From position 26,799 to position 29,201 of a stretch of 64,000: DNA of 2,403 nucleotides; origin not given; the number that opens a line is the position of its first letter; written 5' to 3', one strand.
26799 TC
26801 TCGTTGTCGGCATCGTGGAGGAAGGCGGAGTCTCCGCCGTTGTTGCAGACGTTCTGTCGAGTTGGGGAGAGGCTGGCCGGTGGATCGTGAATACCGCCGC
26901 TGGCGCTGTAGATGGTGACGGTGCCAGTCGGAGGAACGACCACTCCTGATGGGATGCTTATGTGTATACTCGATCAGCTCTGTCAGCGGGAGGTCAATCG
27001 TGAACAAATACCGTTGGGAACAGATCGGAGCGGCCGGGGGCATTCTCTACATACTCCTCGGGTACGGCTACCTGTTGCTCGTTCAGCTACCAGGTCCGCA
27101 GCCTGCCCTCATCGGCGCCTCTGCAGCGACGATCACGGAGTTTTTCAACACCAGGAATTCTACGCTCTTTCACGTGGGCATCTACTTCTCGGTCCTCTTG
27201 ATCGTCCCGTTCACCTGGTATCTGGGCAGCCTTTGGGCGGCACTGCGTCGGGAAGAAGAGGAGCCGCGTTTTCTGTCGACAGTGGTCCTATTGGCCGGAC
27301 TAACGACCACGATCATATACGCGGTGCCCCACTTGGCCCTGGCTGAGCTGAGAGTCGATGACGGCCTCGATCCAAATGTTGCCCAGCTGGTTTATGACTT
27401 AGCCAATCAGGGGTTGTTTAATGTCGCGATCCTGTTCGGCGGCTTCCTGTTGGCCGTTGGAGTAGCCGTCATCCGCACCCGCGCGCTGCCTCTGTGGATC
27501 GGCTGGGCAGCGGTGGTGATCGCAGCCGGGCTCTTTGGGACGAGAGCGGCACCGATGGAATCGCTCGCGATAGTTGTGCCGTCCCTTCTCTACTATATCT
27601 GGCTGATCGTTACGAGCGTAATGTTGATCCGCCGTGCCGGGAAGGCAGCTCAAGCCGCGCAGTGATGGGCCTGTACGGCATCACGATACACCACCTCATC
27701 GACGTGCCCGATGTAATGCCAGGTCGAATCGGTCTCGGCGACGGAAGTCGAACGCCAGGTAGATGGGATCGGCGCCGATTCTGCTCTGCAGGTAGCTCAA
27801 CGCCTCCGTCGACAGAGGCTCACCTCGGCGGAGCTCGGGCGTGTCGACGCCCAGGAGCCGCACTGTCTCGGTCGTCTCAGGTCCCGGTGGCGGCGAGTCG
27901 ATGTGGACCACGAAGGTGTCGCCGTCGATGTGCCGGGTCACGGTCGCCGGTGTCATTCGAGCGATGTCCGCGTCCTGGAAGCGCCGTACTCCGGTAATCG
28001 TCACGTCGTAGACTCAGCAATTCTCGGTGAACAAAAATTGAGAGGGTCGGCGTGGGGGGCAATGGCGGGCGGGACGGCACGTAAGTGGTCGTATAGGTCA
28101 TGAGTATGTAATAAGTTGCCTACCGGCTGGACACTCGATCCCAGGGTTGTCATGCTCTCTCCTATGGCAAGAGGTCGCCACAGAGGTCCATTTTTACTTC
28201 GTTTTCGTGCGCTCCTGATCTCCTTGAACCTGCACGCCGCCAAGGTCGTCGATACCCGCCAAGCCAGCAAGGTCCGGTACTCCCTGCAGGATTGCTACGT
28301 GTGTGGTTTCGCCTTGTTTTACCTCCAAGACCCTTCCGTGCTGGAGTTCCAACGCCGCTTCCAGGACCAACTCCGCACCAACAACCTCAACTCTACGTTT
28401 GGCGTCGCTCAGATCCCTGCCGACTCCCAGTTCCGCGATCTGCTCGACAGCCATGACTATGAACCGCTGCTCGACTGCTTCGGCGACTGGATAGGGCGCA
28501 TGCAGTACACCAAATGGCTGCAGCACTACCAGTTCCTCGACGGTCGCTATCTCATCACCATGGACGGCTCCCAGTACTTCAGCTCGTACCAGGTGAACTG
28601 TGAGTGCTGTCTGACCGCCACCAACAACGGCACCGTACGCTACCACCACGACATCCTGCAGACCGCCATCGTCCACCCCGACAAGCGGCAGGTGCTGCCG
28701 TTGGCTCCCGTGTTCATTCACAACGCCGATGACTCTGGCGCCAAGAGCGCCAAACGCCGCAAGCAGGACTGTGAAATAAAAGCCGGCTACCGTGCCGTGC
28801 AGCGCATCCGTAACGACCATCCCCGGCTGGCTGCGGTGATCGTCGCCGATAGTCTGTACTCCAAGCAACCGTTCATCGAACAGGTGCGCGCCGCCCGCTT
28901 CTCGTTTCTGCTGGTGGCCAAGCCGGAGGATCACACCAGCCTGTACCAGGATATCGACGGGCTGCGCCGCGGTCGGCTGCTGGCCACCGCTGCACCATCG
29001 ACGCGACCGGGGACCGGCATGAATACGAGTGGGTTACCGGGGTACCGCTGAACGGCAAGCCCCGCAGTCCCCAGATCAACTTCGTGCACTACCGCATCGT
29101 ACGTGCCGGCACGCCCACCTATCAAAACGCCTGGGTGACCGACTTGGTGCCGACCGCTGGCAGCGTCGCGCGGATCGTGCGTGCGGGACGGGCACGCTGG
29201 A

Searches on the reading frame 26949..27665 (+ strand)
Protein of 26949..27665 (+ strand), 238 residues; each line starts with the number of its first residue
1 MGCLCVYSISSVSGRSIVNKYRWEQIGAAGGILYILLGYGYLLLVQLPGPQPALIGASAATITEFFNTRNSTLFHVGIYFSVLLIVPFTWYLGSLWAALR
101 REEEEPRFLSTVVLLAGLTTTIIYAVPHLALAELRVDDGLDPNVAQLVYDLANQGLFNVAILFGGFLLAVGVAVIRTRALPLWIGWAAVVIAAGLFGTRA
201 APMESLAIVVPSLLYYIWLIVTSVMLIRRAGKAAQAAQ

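Call 72: search_protein_families(library=pfam, proteins=[window:26949-27665:+], max_evalue=0.01)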
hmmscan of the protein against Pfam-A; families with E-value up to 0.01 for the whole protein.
window:26949-27665:+ (238 aa): 1 family
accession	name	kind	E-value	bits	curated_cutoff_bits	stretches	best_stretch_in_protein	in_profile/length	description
PF14329.11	DUF4386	-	5.9e-05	23.5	27.6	1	52-221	23-208/210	Domain of unknown function (DUF4386)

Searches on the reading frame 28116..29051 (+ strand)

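Call 6: search_protein_families(library=pfam, proteins=[window:28116-29051:+])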
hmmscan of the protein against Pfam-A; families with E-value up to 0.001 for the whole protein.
window:28116-29051:+ (311 aa): 1 family
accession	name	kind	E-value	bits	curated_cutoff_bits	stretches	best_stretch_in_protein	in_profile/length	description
PF13808.11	DDE_Tnp_1_assoc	-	3.1e-05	24.4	32.3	1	41-126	4-88/88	DDE_Tnp_1-associated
